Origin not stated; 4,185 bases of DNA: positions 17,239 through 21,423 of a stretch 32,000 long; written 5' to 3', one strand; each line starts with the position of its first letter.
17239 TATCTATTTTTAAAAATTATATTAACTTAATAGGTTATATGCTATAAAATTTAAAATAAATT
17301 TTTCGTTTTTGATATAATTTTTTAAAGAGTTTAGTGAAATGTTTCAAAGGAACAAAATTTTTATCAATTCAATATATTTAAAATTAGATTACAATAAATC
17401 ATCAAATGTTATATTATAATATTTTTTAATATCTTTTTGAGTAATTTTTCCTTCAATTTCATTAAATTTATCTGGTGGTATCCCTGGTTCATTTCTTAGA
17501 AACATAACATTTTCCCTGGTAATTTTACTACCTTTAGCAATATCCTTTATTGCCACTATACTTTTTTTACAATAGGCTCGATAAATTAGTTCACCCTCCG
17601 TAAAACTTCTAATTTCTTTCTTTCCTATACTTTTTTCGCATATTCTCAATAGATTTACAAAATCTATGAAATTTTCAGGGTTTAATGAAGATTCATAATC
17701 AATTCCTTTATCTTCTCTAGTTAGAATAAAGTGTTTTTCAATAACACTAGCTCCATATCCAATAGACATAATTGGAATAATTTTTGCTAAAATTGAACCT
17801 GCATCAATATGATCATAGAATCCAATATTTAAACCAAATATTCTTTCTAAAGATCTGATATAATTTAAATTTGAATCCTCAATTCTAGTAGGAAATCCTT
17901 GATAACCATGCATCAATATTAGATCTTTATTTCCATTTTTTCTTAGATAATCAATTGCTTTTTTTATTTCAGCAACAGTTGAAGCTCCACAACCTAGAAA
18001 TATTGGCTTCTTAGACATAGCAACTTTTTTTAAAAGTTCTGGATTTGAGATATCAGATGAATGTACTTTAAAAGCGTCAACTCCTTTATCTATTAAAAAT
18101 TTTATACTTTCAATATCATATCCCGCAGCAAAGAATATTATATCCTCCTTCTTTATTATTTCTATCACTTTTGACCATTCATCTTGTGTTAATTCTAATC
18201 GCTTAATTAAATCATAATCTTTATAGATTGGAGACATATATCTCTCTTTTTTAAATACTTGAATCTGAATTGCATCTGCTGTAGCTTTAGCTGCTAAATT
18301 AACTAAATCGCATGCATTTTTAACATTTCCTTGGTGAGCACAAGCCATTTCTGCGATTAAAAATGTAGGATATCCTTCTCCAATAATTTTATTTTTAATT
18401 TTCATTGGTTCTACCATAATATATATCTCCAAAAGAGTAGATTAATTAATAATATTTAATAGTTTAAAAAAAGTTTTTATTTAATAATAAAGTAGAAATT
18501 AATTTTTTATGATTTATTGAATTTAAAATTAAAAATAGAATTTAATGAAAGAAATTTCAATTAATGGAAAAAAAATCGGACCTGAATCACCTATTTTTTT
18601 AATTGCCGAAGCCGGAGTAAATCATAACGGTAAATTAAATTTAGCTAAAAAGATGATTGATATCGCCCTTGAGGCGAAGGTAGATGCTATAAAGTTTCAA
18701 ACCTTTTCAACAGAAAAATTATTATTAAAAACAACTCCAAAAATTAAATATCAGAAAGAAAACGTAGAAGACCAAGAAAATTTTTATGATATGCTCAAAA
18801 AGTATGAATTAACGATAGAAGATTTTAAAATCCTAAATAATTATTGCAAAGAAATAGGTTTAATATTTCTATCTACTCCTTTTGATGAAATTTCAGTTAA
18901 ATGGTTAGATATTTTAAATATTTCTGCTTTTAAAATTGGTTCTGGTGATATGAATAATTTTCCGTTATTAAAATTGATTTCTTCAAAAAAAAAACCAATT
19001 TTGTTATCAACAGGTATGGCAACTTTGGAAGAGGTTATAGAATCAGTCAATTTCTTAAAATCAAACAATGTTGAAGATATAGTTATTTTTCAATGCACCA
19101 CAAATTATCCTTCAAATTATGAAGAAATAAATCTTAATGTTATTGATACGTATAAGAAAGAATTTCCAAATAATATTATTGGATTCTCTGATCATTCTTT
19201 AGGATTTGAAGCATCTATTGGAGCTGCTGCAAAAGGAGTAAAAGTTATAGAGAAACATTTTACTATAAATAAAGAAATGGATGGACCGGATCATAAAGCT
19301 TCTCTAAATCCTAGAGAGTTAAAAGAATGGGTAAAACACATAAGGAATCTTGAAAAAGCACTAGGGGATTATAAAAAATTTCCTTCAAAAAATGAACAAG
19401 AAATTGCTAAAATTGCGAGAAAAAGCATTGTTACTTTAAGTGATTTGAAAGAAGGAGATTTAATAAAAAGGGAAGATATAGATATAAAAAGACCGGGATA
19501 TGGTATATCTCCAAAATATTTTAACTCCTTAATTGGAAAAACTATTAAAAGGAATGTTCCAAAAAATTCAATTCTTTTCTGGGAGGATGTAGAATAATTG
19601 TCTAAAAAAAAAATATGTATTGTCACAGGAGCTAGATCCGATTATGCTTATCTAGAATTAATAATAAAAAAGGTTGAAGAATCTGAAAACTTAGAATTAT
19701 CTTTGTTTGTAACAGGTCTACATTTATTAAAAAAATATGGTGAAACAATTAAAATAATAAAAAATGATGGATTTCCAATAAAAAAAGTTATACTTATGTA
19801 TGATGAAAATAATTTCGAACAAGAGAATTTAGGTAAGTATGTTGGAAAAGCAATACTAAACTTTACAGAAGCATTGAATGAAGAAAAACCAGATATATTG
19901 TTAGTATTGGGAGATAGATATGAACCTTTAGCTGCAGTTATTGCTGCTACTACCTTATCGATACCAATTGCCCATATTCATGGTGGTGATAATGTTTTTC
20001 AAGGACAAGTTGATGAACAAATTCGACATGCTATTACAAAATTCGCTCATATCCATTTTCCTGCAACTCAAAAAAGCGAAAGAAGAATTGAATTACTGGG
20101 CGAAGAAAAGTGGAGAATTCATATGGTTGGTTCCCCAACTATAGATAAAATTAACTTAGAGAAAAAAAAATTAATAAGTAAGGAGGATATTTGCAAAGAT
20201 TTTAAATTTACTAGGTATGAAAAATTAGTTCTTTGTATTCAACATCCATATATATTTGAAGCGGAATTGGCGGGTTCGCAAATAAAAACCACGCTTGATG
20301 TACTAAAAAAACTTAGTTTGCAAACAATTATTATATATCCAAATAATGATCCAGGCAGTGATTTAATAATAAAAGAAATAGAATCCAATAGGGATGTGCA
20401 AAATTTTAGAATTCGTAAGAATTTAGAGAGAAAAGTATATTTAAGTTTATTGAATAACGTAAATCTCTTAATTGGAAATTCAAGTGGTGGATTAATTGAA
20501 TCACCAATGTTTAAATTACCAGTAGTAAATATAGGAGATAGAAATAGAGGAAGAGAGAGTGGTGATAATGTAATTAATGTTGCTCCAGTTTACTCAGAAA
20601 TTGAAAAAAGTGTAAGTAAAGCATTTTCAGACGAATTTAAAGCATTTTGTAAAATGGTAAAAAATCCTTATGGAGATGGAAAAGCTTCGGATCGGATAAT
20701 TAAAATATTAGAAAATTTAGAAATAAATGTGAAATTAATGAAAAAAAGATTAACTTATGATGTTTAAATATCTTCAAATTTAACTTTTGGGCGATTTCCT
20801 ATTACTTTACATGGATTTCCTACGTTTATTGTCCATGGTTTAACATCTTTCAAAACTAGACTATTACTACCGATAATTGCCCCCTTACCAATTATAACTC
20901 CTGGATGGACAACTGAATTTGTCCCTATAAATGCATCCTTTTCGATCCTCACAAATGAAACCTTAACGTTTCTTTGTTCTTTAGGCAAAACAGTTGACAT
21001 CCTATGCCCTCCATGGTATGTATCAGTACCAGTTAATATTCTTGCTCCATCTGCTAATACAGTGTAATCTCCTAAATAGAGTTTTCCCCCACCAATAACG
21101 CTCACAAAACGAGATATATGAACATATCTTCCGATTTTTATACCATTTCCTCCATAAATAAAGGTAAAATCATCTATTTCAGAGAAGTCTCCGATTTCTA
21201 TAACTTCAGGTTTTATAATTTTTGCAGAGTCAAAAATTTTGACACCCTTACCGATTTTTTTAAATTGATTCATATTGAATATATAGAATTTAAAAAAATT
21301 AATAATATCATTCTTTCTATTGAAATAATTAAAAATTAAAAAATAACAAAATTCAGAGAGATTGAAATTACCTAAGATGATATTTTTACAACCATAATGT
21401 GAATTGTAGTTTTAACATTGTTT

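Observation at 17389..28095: Divergent NeuB subfamily with a rewired active site, present three times beside a canonical NeuB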

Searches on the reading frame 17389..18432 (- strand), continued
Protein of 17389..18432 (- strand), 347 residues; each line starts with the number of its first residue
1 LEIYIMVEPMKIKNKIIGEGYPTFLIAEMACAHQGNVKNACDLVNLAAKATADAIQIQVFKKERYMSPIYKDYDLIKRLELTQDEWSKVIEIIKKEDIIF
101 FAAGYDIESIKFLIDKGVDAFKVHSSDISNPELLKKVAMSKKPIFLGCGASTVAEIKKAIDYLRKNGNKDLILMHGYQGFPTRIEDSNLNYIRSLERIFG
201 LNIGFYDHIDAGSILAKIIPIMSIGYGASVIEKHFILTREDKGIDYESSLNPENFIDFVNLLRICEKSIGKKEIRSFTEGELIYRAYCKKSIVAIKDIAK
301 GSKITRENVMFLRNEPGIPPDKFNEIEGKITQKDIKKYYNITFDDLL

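Call 59: predict_structure(alignment_id=A1)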
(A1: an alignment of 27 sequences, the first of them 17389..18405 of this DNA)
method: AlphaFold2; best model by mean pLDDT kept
length: 338 residues; sequences in the alignment: 27
mean_pLDDT: 85.2   pTM: 0.74
mean pLDDT of the five models: 85.2, 84.5, 80.0, 74.1, 72.4
residues with pLDDT >= 90: 165; 70-90: 134; 50-70: 30; < 50: 9
segments of 3 or more residues with pLDDT < 50: 232-240
pLDDT, mean of each block of 10 residues (from residue 1): 88 87 73 89 92 79 80 91 95 92 96 91 94 93 92 93 81 71 90 84 73 87 72 47 78 79 69 86 95 95 90 94 94 89
secondary structure, 60 per line:
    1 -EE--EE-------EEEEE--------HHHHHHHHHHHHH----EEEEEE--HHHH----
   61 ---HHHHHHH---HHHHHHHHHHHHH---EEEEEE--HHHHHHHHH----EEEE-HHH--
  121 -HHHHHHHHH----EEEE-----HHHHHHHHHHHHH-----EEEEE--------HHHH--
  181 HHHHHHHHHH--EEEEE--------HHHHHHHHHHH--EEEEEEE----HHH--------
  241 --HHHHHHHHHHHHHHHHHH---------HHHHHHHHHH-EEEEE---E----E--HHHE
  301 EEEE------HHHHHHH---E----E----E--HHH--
elements in order: E15-19 H28-40 E45-50 H53-56 H64-70 H74-86 E90-95 H98-106 E111-114 H122-130 E135-138 H144-156 E162-166 H175-178 H181-190 E193-197 H206-216 E219-225 H243-260 H270-279 E281-285 E300-304 H311-317

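Call 64: fold_search(model_id=the predicted structure, library=pdb)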
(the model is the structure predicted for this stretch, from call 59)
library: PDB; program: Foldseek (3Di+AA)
matches with E <= 10: 500; with E <= 0.001: 500
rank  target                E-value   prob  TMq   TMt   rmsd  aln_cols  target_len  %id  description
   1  1xuu                  2.2e-29  1.00  0.78  0.76   4.5       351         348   26  Crystal structure of sialic acid synthase (NeuB) in complex with Mn2+ and Malate from Neisseria meningitidis (released 2004-11-02)
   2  2wqp                  6.7e-29  1.00  0.80  0.78   4.2       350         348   26  Crystal structure of sialic acid synthase NeuB-inhibitor complex (released 2009-09-15)
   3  4ipj                  2.7e-28  1.00  0.79  0.76   4.4       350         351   26  Crystal Structure of R314K N-acetyl Neuraminic Acid Synthase from Neiserria meningitidis with Malate bound (released 2013-04-10)
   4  8h2c_A                2.9e-28  1.00  0.85  0.84   3.3       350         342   28  Crystal structure of the pseudaminic acid synthase PseI from Campylobacter jejuni (released 2022-11-09)
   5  8h2c_C                2.9e-28  1.00  0.84  0.84   3.5       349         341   29  Crystal structure of the pseudaminic acid synthase PseI from Campylobacter jejuni (released 2022-11-09)
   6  4ipi                  3.1e-28  1.00  0.79  0.76   4.4       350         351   26  Crystal Structure of R314A N-acetyl Neuraminic Acid Synthase from Neiserria meningitidis with Malate bound (released 2013-04-10)
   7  8h2c_D                7.8e-28  1.00  0.84  0.84   3.4       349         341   29  Crystal structure of the pseudaminic acid synthase PseI from Campylobacter jejuni (released 2022-11-09)
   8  8h2c_B                2.4e-27  1.00  0.80  0.81   3.3       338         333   28  Crystal structure of the pseudaminic acid synthase PseI from Campylobacter jejuni (released 2022-11-09)
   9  1vli                  3.0e-27  1.00  0.66  0.62  26.0       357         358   27  Crystal structure of Spore coat polysaccharide biosynthesis protein spsE (BSU37870) from Bacillus subtilis at 2.38 A res (released 2004-09-21)
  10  3g8r_B                7.5e-24  1.00  0.80  0.81   3.8       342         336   22  Crystal structure of putative spore coat polysaccharide biosynthesis protein E from Chromobacterium violaceum ATCC 124 (released 2009-04-07)
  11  3g8r_A                2.6e-23  1.00  0.80  0.80   3.8       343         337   22  Crystal structure of putative spore coat polysaccharide biosynthesis protein E from Chromobacterium violaceum ATCC 124 (released 2009-04-07)
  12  6ncs_A                1.4e-22  1.00  0.72  0.84   3.0       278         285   30  Crystal structure of N-acetylneuraminic acid (Sialic acid) synthetase from Leptospira borgpetersenii serovar Hardjo-bo (released 2018-12-26)
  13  1zco_A                1.9e-13  1.00  0.56  0.70   5.1       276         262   16  Crystal structure of pyrococcus furiosus 3-deoxy-D-arabino-heptulosonate 7-phosphate synthase (released 2005-10-18)
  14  4c1k_A                3.2e-13  1.00  0.56  0.69   5.3       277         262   17  Crystal structure of pyrococcus furiosus 3-deoxy-D-arabino- heptulosonate 7-phosphate synthase (released 2013-11-20)
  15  4grs_C                3.4e-13  1.00  0.57  0.57   4.6       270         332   18  Crystal structure of a chimeric DAH7PS (released 2013-02-06)
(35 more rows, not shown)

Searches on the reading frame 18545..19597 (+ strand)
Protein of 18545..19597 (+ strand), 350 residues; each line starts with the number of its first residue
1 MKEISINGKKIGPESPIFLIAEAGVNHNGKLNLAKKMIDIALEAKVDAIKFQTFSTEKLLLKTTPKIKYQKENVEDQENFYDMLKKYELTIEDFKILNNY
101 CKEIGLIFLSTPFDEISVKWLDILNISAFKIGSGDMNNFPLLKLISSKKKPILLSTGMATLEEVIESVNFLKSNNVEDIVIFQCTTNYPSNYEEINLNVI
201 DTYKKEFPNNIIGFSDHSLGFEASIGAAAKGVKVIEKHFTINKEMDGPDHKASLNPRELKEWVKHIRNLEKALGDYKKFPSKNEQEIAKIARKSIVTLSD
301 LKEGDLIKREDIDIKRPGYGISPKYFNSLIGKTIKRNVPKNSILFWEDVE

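Call 7: search_protein_families(library=pfam, proteins=[window:18545-19597:+], max_evalue=0.01)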
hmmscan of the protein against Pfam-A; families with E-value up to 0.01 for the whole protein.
window:18545-19597:+ (350 aa): 2 families
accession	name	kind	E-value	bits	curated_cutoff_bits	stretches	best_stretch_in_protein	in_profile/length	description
PF03102.20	NeuB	-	3.9e-89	298.7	22.1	1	37-277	1-240/241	NeuB family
PF08666.17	SAF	-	3.2e-09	37.6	21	1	293-350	2-63/63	SAF domain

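Call 10: search_protein_families(library=ncbifam, proteins=[window:18545-19597:+], max_evalue=0.001)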
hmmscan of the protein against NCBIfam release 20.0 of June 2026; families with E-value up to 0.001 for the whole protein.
window:18545-19597:+ (350 aa): 6 families
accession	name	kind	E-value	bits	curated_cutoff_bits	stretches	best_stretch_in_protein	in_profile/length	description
TIGR03569.1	NeuB_NnaB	equivalog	9.9e-126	419.2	399.65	1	18-342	2-327/329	N-acetylneuraminate synthase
TIGR03586.1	PseI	equivalog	5.2e-84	282.2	340.25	1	17-342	2-325/327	pseudaminic acid synthase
NF006421.0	PRK08673.1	subfamily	5.6e-10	39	335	1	92-274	145-334/338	3-deoxy-7-phosphoheptulonate synthase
NF009239.0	PRK12595.1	equivalog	1e-09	37.9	279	1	89-183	166-260/360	bifunctional 3-deoxy-7-phosphoheptulonate synthase/chorismate mutase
TIGR01361.1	DAHP_synth_Bsub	equivalog_domain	2.2e-09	37.1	267.75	1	95-267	79-258/260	3-deoxy-7-phosphoheptulonate synthase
NF009933.0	PRK13396.1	subfamily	2e-06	27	486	1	129-276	188-344/352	3-deoxy-7-phosphoheptulonate synthase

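Call 22: search_solved_structures(query=window:18545-19597:+, show_alignments=5)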
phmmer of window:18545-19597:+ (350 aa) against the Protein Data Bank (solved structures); distinct sequences matched with E-value up to 0.001: 14.
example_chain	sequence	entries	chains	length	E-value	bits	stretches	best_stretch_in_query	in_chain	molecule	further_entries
1vli_A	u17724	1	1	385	2.2e-61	211.5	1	5-349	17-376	Spore coat polysaccharide biosynthesis protein spsE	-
1xuu_A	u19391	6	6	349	3.9e-58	200.7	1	3-349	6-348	polysialic acid capsule biosynthesis protein SiaC | N-acetylneuraminate synthase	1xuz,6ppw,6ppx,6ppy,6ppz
4ipj_A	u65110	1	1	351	1.1e-57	199.3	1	3-349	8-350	Polysialic acid capsule biosynthesis protein SiaC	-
4ipi_A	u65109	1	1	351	2.8e-57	198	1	3-349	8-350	Polysialic acid capsule biosynthesis protein SiaC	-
2wqp_A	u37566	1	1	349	9.9e-57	196.2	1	3-349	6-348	POLYSIALIC ACID CAPSULE BIOSYNTHESIS PROTEIN SIAC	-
8h2c_A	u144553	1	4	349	1.3e-53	185.9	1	13-339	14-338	Pseudaminic acid synthase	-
6ncs_A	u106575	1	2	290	8.8e-46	160.1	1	2-288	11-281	N-acetylneuraminic acid (Sialic acid) synthetase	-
3g8r_A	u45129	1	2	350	5.5e-20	75.4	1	79-315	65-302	Probable spore coat polysaccharide biosynthesis protein E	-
5j6f_A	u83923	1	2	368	2.4e-07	33.8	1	89-220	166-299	3-deoxy-D-arabino-heptulosonate 7-phosphate synthase, chorismate mutase-isozyme 3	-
3nvt_A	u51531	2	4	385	3.3e-07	33.3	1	89-237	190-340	3-deoxy-D-arabino-heptulosonate 7-phosphate synthase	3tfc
1vs1_A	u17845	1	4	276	7.5e-05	25.6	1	89-230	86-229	3-deoxy-7-phosphoheptulonate synthase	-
3pg8_A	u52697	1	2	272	0.00056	22.7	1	129-274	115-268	Phospho-2-dehydro-3-deoxyheptonate aldolase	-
1rzm_A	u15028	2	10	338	0.00091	22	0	129-274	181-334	Phospho-2-dehydro-3-deoxyheptonate aldolase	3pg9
1vr6_A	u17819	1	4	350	0.001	21.9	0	129-274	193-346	Phospho-2-dehydro-3-deoxyheptonate aldolase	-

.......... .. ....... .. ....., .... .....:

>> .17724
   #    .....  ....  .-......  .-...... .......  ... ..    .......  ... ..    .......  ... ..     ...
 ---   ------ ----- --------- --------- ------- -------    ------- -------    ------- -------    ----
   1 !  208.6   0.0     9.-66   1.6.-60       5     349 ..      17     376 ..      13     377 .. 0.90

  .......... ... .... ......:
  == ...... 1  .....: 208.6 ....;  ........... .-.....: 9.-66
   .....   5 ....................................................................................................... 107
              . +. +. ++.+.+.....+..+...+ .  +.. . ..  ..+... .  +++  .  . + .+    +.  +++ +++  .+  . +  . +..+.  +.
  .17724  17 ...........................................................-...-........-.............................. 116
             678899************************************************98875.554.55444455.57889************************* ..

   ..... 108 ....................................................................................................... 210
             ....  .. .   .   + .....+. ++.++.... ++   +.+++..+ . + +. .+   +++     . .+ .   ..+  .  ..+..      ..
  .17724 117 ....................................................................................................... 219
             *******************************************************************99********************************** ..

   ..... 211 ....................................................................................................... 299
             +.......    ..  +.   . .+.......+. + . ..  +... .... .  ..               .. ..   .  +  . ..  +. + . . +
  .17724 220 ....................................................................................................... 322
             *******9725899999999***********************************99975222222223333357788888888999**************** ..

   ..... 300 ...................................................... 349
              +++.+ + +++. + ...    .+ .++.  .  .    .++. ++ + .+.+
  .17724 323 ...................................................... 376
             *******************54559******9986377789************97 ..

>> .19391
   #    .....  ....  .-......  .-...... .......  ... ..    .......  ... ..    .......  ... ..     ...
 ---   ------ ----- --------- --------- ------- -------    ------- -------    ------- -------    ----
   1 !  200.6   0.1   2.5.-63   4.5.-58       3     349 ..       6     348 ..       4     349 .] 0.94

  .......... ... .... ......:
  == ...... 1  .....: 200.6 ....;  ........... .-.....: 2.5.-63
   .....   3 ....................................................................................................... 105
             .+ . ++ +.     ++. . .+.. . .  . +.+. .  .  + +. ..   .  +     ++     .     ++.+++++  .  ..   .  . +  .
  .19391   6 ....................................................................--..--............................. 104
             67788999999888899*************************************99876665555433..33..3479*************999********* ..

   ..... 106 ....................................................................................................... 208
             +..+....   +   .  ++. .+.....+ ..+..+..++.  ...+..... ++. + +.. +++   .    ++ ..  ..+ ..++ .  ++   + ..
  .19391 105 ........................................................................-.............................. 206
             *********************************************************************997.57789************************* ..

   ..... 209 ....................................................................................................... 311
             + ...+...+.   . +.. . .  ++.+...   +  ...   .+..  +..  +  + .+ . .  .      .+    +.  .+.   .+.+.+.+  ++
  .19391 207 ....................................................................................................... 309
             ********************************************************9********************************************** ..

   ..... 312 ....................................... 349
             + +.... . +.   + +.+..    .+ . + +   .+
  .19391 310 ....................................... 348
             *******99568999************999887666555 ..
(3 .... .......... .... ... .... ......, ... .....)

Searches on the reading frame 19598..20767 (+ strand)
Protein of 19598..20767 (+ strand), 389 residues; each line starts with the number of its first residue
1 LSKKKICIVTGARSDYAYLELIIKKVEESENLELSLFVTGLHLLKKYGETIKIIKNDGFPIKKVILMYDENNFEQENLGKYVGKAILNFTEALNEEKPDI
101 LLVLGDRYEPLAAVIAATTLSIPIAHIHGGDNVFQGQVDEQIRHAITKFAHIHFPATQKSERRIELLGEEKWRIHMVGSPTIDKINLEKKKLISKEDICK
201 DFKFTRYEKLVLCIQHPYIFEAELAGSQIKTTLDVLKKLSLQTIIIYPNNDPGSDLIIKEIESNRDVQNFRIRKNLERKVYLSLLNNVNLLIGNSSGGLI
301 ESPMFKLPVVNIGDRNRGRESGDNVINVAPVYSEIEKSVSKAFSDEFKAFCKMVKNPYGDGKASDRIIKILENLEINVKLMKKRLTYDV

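Call 7: search_protein_families(library=pfam, proteins=[window:19598-20767:+], max_evalue=0.01)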
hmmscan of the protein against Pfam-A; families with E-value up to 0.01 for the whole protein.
window:19598-20767:+ (389 aa): 1 family
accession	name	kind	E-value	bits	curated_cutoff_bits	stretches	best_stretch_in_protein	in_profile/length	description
PF02350.25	Epimerase_2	-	2.8e-77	260.4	30.6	1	24-372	1-347/347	UDP-N-acetylglucosamine 2-epimerase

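Call 10: search_protein_families(library=ncbifam, proteins=[window:19598-20767:+], max_evalue=0.001)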
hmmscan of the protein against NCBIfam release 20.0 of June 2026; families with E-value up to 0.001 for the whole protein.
window:19598-20767:+ (389 aa): 2 families
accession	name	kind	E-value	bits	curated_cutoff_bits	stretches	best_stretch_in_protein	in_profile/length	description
TIGR03568.1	NeuC_NnaA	equivalog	1.5e-122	409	235.9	1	4-371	1-365/365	UDP-N-acetylglucosamine 2-epimerase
TIGR00236.1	wecB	equivalog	9.6e-30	103.9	210.15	1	5-373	2-364/366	non-hydrolyzing UDP-N-acetylglucosamine 2-epimerase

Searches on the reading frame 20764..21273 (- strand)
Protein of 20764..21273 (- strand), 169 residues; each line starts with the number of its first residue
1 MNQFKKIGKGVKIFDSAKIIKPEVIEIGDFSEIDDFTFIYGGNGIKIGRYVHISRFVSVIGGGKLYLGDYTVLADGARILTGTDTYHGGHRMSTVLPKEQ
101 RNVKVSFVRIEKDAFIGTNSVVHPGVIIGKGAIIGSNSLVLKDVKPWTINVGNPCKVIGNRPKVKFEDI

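Call 7: search_protein_families(library=pfam, proteins=[window:20764-21273:-], max_evalue=0.01)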
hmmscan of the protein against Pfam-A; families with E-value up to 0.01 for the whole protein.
window:20764-21273:- (169 aa): 3 families
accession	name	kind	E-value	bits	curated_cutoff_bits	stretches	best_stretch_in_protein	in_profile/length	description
PF00132.30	Hexapep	-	4.2e-15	55.1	27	1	108-140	2-34/36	Bacterial transferase hexapeptide (six repeats)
PF14602.12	Hexapep_2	-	3.5e-08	33.4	27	1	108-140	2-32/34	Hexapeptide repeat of succinyl-transferase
PF25084.1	LbH_EIF2B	-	0.0039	17.6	54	0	112-140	8-99/105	EIF2B subunit epsilon LbH domain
